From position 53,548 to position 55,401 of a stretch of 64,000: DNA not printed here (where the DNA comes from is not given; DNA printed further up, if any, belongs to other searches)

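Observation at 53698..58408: MttB-superfamily methyltransferase co-operonic with a ProVWX-type betaine importer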

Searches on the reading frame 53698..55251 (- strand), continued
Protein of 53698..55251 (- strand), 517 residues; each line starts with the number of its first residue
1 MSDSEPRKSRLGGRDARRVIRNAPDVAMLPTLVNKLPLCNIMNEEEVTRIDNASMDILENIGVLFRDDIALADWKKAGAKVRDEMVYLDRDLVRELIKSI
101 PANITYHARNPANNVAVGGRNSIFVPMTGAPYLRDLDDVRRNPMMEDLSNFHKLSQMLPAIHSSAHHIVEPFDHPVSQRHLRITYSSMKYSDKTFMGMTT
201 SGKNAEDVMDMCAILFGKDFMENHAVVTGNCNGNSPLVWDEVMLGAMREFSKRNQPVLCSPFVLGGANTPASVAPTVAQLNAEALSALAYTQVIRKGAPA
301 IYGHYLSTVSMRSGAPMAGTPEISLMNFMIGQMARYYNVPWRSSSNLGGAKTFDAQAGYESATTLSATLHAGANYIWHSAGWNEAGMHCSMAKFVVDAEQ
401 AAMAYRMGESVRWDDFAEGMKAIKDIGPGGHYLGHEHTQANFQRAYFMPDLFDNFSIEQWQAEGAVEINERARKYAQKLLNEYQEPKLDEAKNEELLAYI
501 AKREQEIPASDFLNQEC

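Call 16: find_homologous_proteins(query=window:53698-55251:-)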
Query window:53698-55251:- (517 aa): 4801 proteins with E <= 0.001 among 8000 candidates; the best 120 are listed.
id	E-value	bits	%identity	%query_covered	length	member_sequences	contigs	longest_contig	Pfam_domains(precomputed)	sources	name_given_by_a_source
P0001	0.0e+0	1191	100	100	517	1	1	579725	PF06253.17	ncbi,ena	-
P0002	0.0e+0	1013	84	98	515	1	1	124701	PF06253.17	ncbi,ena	-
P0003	0.0e+0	1012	84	99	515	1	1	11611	PF06253.17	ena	-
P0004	0.0e+0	1010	84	99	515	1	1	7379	PF06253.17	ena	-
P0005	5.9e-284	960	80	99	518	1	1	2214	PF06253.17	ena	-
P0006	6.0e-284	960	81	99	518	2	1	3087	PF06253.17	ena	-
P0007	6.2e-284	960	80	99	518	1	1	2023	PF06253.17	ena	-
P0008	7.9e-282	953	78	99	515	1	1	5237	PF06253.17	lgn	-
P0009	1.0e-281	953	81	95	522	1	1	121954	PF06253.17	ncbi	-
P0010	1.7e-281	952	79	100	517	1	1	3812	PF06253.17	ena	-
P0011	6.3e-281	950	80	95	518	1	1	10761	PF06253.17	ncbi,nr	ncbi:MAG: trimethylamine methyltransferase family protein [Granulosicoccus sp.]|nr:trimethylamine me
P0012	1.2e-280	949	78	100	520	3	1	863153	PF06253.17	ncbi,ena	-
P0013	1.3e-280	949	79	100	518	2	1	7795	PF06253.17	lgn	-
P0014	1.7e-280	949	79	100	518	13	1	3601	PF06253.17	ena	-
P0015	1.7e-280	949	79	100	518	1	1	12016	PF06253.17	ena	-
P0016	1.7e-280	949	79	100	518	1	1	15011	PF06253.17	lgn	-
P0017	2.8e-280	948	78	100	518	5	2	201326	PF06253.17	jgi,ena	-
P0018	2.9e-280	948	78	100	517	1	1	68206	PF06253.17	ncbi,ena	-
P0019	4.4e-280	948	79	100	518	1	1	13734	PF06253.17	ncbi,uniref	ncbi:trimethylamine methyltransferase family protein [Nioella sp.]|uniref:trimethylamine methyltrans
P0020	5.7e-280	947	78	100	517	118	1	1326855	PF06253.17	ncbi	-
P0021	1.0e-279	946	78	100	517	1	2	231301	PF06253.17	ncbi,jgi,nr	ncbi:MAG: trimethylamine methyltransferase family protein [Pelagimonas sp.]|jgi:trimethylamine--corr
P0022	1.6e-279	946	79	100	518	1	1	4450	PF06253.17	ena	-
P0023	2.1e-279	945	79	100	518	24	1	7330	PF06253.17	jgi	jgi:trimethylamine--corrinoid protein Co-methyltransferase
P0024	3.6e-279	945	78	100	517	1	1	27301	PF06253.17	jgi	jgi:trimethylamine--corrinoid protein Co-methyltransferase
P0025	4.1e-279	944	78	100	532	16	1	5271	PF06253.17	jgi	jgi:trimethylamine--corrinoid protein Co-methyltransferase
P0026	4.3e-279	944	78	100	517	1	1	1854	PF06253.17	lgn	-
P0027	4.7e-279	944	79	98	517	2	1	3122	PF06253.17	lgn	-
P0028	5.1e-279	944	79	98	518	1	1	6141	PF06253.17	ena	-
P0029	5.9e-279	944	77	99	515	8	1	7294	PF06253.17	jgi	jgi:trimethylamine--corrinoid protein Co-methyltransferase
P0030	7.8e-279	943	79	100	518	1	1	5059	PF06253.17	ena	-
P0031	7.9e-279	943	78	100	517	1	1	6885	PF06253.17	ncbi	ncbi:MAG: trimethylamine methyltransferase family protein [Planctomycetota bacterium]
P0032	1.2e-278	943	80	96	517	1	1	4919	PF06253.17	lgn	-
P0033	1.5e-278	943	80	95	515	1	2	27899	PF06253.17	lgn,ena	-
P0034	2.1e-278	942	78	98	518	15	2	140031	PF06253.17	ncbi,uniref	ncbi:trimethylamine methyltransferase family protein [Mesorhizobium sp. M0924]|uniref:trimethylamine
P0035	2.2e-278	942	79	100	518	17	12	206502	PF06253.17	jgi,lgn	jgi:trimethylamine--corrinoid protein Co-methyltransferase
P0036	2.5e-278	942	78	99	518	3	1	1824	PF06253.17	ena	-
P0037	3.5e-278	941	77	99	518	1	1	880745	PF06253.17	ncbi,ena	-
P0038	3.8e-278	941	78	96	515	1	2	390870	PF06253.17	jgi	-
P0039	4.4e-278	941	77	99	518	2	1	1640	PF06253.17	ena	-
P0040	4.4e-278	941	78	100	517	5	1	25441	PF06253.17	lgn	-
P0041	5.1e-278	941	78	99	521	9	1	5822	PF06253.17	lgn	-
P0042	6.4e-278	940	77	99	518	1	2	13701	PF06253.17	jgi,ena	-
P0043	6.5e-278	940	78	100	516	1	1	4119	PF06253.17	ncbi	-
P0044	7.4e-278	940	78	98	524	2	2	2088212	PF06253.17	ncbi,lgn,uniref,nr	ncbi:Trimethylamine methyltransferase (MTTB) [Pelagimonas phthalicica]|uniref:Methyltransferase n=1 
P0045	8.0e-278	940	78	98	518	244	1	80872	PF06253.17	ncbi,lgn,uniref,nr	ncbi:trimethylamine methyltransferase [Leisingera sp. ANG-M1]|uniref:trimethylamine methyltransferas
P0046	8.0e-278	940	79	98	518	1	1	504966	PF06253.17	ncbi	-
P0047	9.6e-278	940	79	98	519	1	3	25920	PF06253.17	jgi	jgi:trimethylamine--corrinoid protein Co-methyltransferase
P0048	1.8e-277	939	78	100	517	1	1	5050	PF06253.17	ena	-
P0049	1.8e-277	939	78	99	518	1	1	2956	PF06253.17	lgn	-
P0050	2.0e-277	939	77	100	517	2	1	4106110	PF06253.17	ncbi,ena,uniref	ncbi:trimethylamine methyltransferase family protein [Oricola sp.]|uniref:trimethylamine methyltrans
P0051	2.4e-277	939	77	100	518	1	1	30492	PF06253.17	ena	-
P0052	2.6e-277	938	79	99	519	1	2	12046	PF06253.17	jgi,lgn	jgi:trimethylamine--corrinoid protein Co-methyltransferase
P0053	3.0e-277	938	78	99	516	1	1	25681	PF06253.17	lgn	-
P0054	3.3e-277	938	78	97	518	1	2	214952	PF06253.17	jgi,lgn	jgi:trimethylamine--corrinoid protein Co-methyltransferase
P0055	3.4e-277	938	77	100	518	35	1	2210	PF06253.17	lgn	-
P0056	3.6e-277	938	78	100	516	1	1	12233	PF06253.17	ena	-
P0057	3.7e-277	938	77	100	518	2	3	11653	PF06253.17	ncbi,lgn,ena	-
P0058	4.4e-277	938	79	99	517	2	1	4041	PF06253.17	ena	-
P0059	4.6e-277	938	78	100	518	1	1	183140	PF06253.17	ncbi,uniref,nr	ncbi:trimethylamine methyltransferase family protein (plasmid) [Phaeobacter inhibens]|uniref:trimeth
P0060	4.6e-277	938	78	100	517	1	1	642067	PF06253.17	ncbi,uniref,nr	ncbi:trimethylamine methyltransferase family protein [uncultured Shimia sp.]|uniref:trimethylamine m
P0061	4.8e-277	938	78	100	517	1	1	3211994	PF06253.17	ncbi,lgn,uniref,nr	ncbi:trimethylamine methyltransferase family protein [Cognatishimia activa]|uniref:trimethylamine me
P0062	5.8e-277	937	79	96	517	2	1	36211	PF06253.17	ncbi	ncbi:MAG: trimethylamine methyltransferase family protein [Pseudomonadota bacterium]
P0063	9.4e-277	937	80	95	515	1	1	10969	PF06253.17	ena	-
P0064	1.0e-276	937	78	98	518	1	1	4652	PF06253.17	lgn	-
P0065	1.1e-276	936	78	100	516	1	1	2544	PF06253.17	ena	-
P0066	1.4e-276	936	77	100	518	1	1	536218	PF06253.17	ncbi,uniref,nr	ncbi:trimethylamine methyltransferase family protein [Cochlodiniinecator piscidefendens]|uniref:trim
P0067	1.4e-276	936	79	96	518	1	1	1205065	PF06253.17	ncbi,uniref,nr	ncbi:trimethylamine methyltransferase MttB-like protein [Tritonibacter mobilis]|uniref:trimethylamin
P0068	1.5e-276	936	78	100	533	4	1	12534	PF06253.17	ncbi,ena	-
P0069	1.5e-276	936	79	96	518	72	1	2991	PF06253.17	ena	-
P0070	1.7e-276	936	77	100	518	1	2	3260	PF06253.17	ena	-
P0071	1.8e-276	936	77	99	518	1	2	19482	PF06253.17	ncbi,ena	-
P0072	1.9e-276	936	79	99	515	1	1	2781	PF06253.17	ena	-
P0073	2.5e-276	935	77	100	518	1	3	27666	PF06253.17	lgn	-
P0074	2.7e-276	935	78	100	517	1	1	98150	PF06253.17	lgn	-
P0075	2.9e-276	935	78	99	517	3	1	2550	PF06253.17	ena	-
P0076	3.2e-276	935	78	99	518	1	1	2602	PF06253.17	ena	-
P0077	3.3e-276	935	77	97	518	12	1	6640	PF06253.17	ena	-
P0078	3.5e-276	935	77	98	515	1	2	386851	PF06253.17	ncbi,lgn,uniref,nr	ncbi:trimethylamine--corrinoid protein Co-methyltransferase [Roseibium hamelinense]|uniref:Methyltra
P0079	3.8e-276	935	78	96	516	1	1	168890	PF06253.17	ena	-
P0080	3.9e-276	935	78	98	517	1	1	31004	PF06253.17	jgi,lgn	-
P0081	3.9e-276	935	77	100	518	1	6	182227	PF06253.17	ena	-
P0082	5.0e-276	934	78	100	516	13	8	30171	PF06253.17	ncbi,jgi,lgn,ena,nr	ncbi:trimethylamine methyltransferase family protein [Amylibacter sp.]|nr:trimethylamine methyltrans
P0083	5.2e-276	934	78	96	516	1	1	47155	PF06253.17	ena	-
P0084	5.2e-276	934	78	99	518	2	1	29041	PF06253.17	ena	-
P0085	5.5e-276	934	78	100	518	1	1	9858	PF06253.17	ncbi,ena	-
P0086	5.7e-276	934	78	98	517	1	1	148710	PF06253.17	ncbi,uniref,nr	ncbi:trimethylamine methyltransferase family protein [Ruegeria sp. 2205SS24-7]|uniref:trimethylamine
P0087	6.2e-276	934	79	95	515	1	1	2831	PF06253.17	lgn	-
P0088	6.3e-276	934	79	96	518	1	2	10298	PF06253.17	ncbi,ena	-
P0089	6.8e-276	934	79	96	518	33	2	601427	PF06253.17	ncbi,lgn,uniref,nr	ncbi:trimethylamine methyltransferase family protein [Pelagimonas sp. KU-00592-HH]|uniref:trimethyla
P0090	7.4e-276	934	79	95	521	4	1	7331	PF06253.17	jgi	-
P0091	9.9e-276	933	79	94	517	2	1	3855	PF06253.17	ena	-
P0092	1.1e-275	933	77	99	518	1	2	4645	PF06253.17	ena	-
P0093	1.2e-275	933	77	100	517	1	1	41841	PF06253.17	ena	-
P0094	1.4e-275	933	78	96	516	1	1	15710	PF06253.17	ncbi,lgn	ncbi:MAG: trimethylamine methyltransferase family protein [Pseudomonadota bacterium]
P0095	1.5e-275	933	78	98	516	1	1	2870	PF06253.17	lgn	-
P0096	1.5e-275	933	77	100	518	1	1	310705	PF06253.17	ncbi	-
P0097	1.6e-275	933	76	100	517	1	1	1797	PF06253.17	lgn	-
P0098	2.1e-275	932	78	98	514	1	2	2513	PF06253.17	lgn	-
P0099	2.2e-275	932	77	100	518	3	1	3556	PF06253.17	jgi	jgi:trimethylamine--corrinoid protein Co-methyltransferase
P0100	2.4e-275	932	79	98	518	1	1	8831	PF06253.17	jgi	jgi:trimethylamine--corrinoid protein Co-methyltransferase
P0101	2.4e-275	932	79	97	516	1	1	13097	PF06253.17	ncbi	ncbi:MAG: trimethylamine methyltransferase family protein [Pseudomonadota bacterium]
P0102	2.4e-275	932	77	100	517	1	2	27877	PF06253.17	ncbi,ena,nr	ncbi:MAG: trimethylamine methyltransferase family protein [Marivivens sp.]|nr:trimethylamine methylt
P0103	2.4e-275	932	76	100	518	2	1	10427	PF06253.17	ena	-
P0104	2.4e-275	932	79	95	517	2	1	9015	PF06253.17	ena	-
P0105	3.0e-275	932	78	97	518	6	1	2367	PF06253.17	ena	-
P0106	3.0e-275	932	77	100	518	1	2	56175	PF06253.17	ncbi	-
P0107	3.2e-275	932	79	95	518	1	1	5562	PF06253.17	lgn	-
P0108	3.6e-275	931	77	100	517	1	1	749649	PF06253.17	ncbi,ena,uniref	ncbi:trimethylamine methyltransferase family protein [Shimia sp.]|uniref:trimethylamine methyltransf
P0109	3.6e-275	931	77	100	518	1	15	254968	PF06253.17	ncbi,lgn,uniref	ncbi:trimethylamine methyltransferase family protein (plasmid) [Aliisedimentitalea scapharcae]|unire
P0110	3.7e-275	931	77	100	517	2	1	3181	PF06253.17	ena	-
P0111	3.8e-275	931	78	98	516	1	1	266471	PF06253.17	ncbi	-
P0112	4.0e-275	931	77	100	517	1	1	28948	PF06253.17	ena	-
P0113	4.2e-275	931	77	100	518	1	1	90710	PF06253.17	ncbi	-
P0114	4.7e-275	931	78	99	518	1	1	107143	PF06253.17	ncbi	-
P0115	4.9e-275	931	78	99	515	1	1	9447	PF06253.17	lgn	-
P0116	5.4e-275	931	78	99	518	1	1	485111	PF06253.17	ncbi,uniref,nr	ncbi:trimethylamine methyltransferase [Aliishimia ponticola]|uniref:Methyltransferase n=1 Tax=Aliish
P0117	5.4e-275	931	78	98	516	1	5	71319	PF06253.17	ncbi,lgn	-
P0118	5.7e-275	931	77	100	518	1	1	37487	PF06253.17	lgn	-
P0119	6.0e-275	931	77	99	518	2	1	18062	PF06253.17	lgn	-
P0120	6.2e-275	931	77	100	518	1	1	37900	PF06253.17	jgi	jgi:trimethylamine--corrinoid protein Co-methyltransferase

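Call 17: find_encoding_contigs(protein=P0001, flank=10000, max_places=4)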
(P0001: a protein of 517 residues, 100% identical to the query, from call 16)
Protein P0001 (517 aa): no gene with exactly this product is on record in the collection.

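Call 18: list_cluster_members(proteins=[P0001, P0002, P0009, P0012])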
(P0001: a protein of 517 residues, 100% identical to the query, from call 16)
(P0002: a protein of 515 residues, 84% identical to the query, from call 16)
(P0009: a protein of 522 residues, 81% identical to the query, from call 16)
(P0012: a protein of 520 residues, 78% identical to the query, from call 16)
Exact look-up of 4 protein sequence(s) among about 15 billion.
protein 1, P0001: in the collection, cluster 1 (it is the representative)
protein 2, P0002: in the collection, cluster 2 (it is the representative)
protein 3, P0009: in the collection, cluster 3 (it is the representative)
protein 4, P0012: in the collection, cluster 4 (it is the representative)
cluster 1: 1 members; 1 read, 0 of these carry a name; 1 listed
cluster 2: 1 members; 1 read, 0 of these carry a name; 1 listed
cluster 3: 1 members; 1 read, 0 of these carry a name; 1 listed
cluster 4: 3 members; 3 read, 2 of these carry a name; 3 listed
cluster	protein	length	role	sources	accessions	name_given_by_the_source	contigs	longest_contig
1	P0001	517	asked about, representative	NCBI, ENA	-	-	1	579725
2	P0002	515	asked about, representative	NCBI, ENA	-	-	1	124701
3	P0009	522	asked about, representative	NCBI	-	-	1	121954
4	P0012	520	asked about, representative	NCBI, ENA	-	-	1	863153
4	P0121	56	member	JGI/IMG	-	hypothetical protein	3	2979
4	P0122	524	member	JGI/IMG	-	trimethylamine--corrinoid protein Co-methyltransferase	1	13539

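Call 19: find_related_loci(query=window:53698-55251:-, collection=genome_contigs, flank=10000)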
Query window:53698-55251:- (517 aa) in genome_contigs; peptide patterns used: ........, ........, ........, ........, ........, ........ (x = any residue, [..] = any of these).
600 stretches matched a pattern (row limit reached: there are more); 589 encode a relative of the query (tblastn E <= 1e-3); the best 80 are kept; 80 distinct loci.
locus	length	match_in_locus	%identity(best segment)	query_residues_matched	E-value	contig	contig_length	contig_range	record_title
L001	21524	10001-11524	84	8-515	0e+0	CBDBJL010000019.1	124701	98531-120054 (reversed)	MAG: Alphaproteobacteria bacterium isolate d9715cf2-d0c2-4383-a153-89bb734099c9 genome assembly, contig: contig_19, whol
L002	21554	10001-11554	78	1-515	0e+0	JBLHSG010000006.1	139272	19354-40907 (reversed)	MAG: Ascidiaceihabitans sp. isolate 3300055292_112 Ga0535668_0000039, whole genome shotgun sequence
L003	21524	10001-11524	80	8-515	0e+0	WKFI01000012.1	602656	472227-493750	MAG: Rhodobacteraceae bacterium isolate MAG3 k99_152108, whole genome shotgun sequence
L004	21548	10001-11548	78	1-516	0e+0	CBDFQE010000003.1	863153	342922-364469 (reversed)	MAG: Amylibacter sp. isolate 85017c5e-9bb1-47c8-bf49-c3064e466331 genome assembly, contig: contig_3, whole genome shotgu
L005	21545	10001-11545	79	2-515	0e+0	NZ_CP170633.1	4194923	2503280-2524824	Pseudosulfitobacter sp. SM2401 chromosome, complete genome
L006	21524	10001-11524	79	8-515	0e+0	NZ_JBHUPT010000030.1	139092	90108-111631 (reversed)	Leisingera sp. D0M16 contig30, whole genome shotgun sequence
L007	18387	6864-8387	79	8-515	0e+0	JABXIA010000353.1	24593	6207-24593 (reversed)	MAG: Rhodobacteraceae bacterium isolate HF-Dia18 c_000000038362, whole genome shotgun sequence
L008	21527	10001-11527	78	8-516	0e+0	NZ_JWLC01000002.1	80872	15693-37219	Leisingera sp. ANG-M1 contig_2, whole genome shotgun sequence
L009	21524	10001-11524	79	8-515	0e+0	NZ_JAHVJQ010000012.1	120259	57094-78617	Leisingera aquaemixtae strain DP2N28-1 DP2N28-1_ctg012, whole genome shotgun sequence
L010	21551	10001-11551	79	1-516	0e+0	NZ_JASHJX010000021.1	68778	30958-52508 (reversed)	Nioella sp. MMSF_3534 NODE_21_length_68778_cov_24.295469, whole genome shotgun sequence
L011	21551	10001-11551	79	1-516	0e+0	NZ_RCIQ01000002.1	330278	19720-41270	Nioella ostreopsis strain Z7-4 scaffold2, whole genome shotgun sequence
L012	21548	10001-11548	77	1-515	0e+0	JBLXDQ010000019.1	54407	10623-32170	MAG: Epibacterium sp. isolate ES20-12 S20maxbin_out.028RE.5K@19, whole genome shotgun sequence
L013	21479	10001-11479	81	24-516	0e+0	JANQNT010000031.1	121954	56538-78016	MAG: Tepidamorphaceae bacterium isolate IP29b_bin.105 k99_933245, whole genome shotgun sequence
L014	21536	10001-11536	77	4-515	0e+0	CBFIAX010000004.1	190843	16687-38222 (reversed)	MAG: Yoonia sp. isolate Co_bin_587_indstr genome assembly, contig: Co_bin_587_indstr_c4, whole genome shotgun sequence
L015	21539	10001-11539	78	2-515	0e+0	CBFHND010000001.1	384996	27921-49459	MAG: uncultured Rhodobacteraceae bacterium isolate AGTU_67_bin_12_orig genome assembly, contig: AGTU_67_bin_12_orig_AGTU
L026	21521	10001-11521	78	9-515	0e+0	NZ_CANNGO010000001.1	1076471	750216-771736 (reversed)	Uncultured Ruegeria sp. isolate 406.fasta NODE_1, whole genome shotgun sequence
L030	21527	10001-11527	77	8-516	0e+0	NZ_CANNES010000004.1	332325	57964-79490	Uncultured Tateyamaria sp. isolate 2-1260.fasta NODE_4, whole genome shotgun sequence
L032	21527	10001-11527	76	8-516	0e+0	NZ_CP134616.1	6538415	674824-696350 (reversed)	MAG: Roseibium sp. isolate RCC3390-4c chromosome, complete genome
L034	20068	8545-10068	79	8-515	0e+0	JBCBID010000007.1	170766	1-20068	MAG: Pseudomonadota bacterium isolate J06621_7 NODE_7_length_170766_cov_10.857776, whole genome shotgun sequence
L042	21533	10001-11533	77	4-515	0e+0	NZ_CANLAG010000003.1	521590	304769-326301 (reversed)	Uncultured Tateyamaria sp. isolate 193-G.fasta NODE_3, whole genome shotgun sequence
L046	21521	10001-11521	77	9-515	0e+0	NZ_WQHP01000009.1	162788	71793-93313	Ruegeria arenilitoris strain HKCCA4777 NODE_9, whole genome shotgun sequence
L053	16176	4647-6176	77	7-516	0e+0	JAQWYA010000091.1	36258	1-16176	MAG: Pseudorhodobacter sp. isolate cluster3_bin.44 k119_15211, whole genome shotgun sequence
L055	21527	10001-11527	77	8-516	0e+0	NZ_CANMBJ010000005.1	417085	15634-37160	Uncultured Tateyamaria sp. isolate 4-55.fasta NODE_7, whole genome shotgun sequence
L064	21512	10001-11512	78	13-516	0e+0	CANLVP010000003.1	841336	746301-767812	uncultured Rhodobacteraceae bacterium isolate 2-647-J.fasta genome assembly, contig: NODE_3, whole genome shotgun sequen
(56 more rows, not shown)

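Call 31: search_dna_similar(query=window:53698-55251:-, collection=plasmids, mode=protein, max_rows=25)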
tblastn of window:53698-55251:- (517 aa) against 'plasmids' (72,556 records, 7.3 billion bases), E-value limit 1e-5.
Records with a match: 197; places in all: 254; records where one place covers at least 80% of the query: 147.
Best place of each record, by identity: 60-80% 35; <60% 162.
By first word of the organism name: Sinorhizobium 121; Leisingera 18; Mesorhizobium 10; Cereibacter 9; Ruegeria 5; Rhizobium 4; Paracoccus 4; Shinella 3; Phaeobacter 2; Alisedimentitalea 2; and 16 more.
By predicted mobility (MOB-suite, as given by PLSDB): conjugative 75; non-mobilizable 72; mobilizable 50.
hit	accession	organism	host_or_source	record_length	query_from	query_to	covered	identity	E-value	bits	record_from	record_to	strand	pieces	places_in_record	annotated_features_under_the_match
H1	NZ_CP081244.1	Phaeobacter inhibens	-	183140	1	515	100%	77.5%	0e+0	862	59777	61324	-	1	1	trimethylamine methyltransferase family protein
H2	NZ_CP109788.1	Leisingera thetidis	-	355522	8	515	98%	78.5%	0e+0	862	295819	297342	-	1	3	trimethylamine methyltransferase family protein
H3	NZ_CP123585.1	Alisedimentitalea scapharcae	Anadara broughtonii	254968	1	516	100%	76.8%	0e+0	854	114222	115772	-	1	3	trimethylamine methyltransferase family protein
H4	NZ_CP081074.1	Leisingera caerulea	-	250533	8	516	98%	77.8%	0e+0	852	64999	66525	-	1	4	trimethylamine methyltransferase family protein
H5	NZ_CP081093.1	Leisingera caerulea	-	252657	8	516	98%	77.8%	0e+0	850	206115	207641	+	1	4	trimethylamine methyltransferase family protein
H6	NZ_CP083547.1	Leisingera sp. M658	-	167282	8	515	98%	77.8%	0e+0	854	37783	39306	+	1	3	trimethylamine methyltransferase family protein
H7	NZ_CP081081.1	Leisingera caerulea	-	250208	8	515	98%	77.8%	0e+0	850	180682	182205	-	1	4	trimethylamine methyltransferase family protein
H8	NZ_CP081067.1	Leisingera caerulea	-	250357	8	515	98%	77.8%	0e+0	849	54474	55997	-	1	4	trimethylamine methyltransferase family protein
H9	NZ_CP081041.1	Leisingera sp. M527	-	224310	8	515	98%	77.6%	0e+0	852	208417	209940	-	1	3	trimethylamine methyltransferase family protein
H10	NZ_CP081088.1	Leisingera caerulea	-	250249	8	515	98%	77.6%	0e+0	848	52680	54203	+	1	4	trimethylamine methyltransferase family protein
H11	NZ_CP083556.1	Leisingera sp. S132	-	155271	8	517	99%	77.1%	0e+0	856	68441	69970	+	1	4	trimethylamine methyltransferase family protein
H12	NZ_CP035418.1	Leisingera sp. NJS204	cell culture,Marine Biofilm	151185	8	515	98%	77.4%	0e+0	856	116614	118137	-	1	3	trimethylamine methyltransferase family protein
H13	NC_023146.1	Leisingera methylohalidivorans DSM 14336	Seawater collected from a tide pool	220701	8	517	99%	76.9%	0e+0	853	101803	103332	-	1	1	trimethylamine methyltransferase family protein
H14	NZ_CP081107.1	Ruegeria sp. B32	-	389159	8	515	98%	76.8%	0e+0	815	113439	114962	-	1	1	trimethylamine methyltransferase family protein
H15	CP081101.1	Rhodobacteraceae bacterium M382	-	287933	1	516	100%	75.3%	0e+0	856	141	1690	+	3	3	none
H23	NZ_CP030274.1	Cereibacter sphaeroides 2.4.1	cell culture,laboratory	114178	24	516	95%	74.4%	0e+0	778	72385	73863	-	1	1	trimethylamine methyltransferase family protein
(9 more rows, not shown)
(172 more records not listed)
